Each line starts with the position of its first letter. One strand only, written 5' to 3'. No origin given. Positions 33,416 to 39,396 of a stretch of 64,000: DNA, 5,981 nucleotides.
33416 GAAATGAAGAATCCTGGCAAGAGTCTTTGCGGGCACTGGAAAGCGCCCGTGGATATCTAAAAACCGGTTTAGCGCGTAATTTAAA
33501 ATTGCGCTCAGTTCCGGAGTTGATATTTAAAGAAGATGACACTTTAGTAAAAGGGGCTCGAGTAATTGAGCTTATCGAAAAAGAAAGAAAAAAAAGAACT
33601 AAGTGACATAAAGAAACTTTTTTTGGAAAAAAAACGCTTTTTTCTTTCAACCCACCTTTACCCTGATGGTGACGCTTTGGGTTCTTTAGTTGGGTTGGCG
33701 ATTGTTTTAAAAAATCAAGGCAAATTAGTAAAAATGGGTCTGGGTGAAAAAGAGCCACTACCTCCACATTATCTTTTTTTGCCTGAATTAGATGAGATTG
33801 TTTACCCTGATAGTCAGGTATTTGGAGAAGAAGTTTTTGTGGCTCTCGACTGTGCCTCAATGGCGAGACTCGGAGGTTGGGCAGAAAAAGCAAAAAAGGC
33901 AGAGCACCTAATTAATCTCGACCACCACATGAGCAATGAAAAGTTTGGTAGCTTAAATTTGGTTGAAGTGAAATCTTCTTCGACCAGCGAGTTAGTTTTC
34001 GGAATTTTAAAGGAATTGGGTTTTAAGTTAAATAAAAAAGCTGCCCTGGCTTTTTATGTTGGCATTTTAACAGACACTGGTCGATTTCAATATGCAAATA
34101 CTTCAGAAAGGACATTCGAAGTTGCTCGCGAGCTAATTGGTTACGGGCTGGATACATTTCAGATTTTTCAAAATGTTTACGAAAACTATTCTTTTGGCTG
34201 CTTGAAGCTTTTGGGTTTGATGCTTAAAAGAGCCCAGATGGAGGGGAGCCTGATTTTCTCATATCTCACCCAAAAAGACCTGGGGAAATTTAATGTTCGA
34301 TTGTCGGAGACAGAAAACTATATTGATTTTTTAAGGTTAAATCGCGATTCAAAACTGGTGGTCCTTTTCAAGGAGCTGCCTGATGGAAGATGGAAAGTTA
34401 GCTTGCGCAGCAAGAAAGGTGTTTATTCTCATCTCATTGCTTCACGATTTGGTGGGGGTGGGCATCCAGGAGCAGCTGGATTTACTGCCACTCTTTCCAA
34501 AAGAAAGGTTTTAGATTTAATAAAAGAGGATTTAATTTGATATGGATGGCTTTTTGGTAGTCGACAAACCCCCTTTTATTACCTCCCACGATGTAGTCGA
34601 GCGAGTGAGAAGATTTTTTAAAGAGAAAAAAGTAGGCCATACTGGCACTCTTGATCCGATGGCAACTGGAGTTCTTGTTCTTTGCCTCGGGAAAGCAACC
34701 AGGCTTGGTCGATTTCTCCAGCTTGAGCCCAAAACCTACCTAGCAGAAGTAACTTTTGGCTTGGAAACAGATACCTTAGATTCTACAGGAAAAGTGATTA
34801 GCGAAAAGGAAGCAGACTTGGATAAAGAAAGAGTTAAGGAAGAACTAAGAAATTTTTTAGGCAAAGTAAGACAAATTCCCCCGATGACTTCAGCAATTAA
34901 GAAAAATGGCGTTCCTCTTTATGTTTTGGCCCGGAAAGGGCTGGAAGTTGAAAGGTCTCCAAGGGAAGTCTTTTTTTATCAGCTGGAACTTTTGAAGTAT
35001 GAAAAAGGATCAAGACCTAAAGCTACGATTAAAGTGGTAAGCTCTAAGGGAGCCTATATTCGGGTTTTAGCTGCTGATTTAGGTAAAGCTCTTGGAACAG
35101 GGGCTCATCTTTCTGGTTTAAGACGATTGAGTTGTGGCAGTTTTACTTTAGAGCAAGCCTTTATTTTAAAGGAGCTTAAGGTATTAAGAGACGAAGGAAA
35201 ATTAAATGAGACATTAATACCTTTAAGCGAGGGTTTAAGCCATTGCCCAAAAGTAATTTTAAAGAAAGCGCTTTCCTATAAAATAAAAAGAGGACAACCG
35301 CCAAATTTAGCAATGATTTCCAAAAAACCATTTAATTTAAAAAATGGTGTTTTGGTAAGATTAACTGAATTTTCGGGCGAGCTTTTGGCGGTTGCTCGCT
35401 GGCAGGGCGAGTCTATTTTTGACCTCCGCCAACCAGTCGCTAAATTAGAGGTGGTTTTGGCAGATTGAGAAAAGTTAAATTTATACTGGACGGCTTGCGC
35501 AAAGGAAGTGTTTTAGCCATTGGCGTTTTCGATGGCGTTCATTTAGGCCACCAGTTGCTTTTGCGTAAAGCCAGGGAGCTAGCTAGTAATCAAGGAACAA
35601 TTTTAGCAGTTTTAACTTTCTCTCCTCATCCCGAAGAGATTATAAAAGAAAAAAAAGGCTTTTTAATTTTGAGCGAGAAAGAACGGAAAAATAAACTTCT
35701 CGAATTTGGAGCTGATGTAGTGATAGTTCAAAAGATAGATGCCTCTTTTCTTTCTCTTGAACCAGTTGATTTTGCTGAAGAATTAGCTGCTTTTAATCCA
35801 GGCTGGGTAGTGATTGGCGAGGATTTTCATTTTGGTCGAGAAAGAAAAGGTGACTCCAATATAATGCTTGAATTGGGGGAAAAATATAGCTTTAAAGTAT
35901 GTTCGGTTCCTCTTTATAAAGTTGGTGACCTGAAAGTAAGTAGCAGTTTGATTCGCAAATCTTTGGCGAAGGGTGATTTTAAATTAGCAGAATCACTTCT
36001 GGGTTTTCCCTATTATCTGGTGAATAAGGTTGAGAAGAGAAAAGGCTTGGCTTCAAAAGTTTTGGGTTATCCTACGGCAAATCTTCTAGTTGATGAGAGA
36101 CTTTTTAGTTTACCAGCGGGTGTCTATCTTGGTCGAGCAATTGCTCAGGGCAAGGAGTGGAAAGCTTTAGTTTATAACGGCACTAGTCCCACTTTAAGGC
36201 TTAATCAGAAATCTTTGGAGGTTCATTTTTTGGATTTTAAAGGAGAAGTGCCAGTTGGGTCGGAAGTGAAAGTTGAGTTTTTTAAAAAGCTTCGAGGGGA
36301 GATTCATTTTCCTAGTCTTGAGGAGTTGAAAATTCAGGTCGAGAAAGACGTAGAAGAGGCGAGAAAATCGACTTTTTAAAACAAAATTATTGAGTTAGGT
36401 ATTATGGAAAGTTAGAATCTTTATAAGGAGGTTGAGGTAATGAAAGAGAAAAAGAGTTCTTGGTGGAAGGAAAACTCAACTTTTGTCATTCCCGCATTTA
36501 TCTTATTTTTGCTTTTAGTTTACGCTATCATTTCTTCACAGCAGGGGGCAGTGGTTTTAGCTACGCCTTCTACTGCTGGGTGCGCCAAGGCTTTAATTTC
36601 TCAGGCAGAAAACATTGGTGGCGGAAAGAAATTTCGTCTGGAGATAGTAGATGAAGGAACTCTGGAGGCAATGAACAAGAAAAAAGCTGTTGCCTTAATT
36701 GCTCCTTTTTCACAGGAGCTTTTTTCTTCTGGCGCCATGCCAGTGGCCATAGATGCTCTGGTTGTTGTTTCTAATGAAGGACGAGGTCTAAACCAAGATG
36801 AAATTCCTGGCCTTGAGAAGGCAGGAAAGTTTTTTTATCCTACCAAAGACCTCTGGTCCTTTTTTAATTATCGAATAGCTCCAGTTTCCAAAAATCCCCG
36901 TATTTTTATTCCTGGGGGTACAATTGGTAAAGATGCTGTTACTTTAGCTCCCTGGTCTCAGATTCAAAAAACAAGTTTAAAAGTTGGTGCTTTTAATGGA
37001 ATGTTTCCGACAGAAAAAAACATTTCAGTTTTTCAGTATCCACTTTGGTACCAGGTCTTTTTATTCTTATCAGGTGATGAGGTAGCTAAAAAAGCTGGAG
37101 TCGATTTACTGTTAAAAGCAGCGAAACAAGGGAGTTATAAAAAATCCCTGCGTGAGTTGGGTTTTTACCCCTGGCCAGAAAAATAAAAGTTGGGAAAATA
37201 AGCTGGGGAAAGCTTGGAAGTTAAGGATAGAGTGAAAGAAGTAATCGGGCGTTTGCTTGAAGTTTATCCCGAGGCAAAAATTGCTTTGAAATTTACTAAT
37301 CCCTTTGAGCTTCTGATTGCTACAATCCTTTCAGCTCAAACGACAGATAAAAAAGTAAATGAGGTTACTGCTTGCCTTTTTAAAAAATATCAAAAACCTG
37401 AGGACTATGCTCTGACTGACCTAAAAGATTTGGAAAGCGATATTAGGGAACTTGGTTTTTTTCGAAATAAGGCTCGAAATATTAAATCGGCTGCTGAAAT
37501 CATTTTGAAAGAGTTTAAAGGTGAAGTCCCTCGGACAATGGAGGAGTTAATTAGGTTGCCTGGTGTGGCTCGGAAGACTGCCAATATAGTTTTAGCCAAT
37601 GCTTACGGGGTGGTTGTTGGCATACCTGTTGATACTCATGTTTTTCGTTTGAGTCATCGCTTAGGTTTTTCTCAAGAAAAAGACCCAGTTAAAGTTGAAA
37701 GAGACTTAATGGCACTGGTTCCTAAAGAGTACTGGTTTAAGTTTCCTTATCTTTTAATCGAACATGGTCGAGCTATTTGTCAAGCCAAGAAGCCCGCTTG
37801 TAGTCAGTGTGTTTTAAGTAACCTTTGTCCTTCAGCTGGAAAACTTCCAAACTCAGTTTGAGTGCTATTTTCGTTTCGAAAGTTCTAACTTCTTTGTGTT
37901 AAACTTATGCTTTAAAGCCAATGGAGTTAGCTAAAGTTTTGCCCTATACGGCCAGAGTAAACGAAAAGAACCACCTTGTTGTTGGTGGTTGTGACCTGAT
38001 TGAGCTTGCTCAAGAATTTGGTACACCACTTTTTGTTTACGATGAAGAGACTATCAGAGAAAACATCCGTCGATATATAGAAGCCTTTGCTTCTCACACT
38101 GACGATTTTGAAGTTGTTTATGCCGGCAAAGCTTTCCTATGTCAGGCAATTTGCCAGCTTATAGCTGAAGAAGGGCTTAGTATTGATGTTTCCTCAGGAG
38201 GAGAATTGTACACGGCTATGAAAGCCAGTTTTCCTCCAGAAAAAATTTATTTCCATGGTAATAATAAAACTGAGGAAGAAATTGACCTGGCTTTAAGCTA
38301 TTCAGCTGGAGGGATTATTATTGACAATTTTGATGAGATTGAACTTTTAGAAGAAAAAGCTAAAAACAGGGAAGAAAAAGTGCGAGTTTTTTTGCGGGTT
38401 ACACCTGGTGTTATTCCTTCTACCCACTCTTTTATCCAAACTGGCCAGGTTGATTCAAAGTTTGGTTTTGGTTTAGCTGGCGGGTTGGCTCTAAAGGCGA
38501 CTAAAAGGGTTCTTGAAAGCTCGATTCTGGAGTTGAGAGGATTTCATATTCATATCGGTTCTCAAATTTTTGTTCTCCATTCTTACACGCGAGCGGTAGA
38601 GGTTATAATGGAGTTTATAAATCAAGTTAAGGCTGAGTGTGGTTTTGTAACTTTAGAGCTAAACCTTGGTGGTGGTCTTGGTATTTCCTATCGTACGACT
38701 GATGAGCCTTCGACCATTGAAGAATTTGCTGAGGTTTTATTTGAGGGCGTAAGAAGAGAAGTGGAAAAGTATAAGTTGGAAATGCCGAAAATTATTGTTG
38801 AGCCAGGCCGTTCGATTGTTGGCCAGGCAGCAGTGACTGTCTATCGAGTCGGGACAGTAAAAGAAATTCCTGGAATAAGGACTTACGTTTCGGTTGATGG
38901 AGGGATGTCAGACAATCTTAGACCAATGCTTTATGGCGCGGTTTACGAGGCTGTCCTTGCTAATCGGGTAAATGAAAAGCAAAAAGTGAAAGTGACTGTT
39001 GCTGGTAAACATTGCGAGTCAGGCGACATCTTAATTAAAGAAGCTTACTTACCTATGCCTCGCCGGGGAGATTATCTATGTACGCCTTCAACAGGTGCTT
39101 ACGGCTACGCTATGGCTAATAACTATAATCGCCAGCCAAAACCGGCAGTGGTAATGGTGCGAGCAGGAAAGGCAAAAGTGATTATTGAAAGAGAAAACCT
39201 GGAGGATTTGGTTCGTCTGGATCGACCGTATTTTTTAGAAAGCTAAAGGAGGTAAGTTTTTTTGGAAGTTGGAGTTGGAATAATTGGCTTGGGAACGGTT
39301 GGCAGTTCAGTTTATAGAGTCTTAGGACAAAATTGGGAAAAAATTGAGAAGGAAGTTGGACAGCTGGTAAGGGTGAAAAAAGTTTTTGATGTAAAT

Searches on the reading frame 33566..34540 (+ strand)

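Call 80: search_protein_families(library=pfam, proteins=[window:33566-34540:+], max_evalue=0.00001)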
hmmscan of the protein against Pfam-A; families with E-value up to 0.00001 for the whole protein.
window:33566-34540:+ (324 aa): 2 families
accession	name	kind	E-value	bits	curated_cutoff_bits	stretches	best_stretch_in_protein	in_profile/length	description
PF01368.27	DHH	-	2.5e-13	50.8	28.1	1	26-167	3-125/125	DHH family, N-terminal domain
PF02272.25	DHHA1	-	6.8e-12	46.2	25.9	1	229-316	4-93/102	DHHA1 domain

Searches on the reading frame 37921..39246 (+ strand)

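Call 80: search_protein_families(library=pfam, proteins=[window:37921-39246:+], max_evalue=0.00001)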
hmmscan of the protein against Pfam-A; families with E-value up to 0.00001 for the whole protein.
window:37921-39246:+ (441 aa): 2 families
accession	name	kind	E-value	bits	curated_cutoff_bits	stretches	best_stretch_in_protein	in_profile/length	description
PF02784.22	Orn_Arg_deC_N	-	1.8e-55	188.5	23.4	1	47-300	2-246/247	Pyridoxal-dependent decarboxylase, pyridoxal binding domain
PF00278.28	Orn_DAP_Arg_deC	-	1.2e-17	64.4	23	1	38-392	2-95/95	Pyridoxal-dependent decarboxylase, C-terminal sheet domain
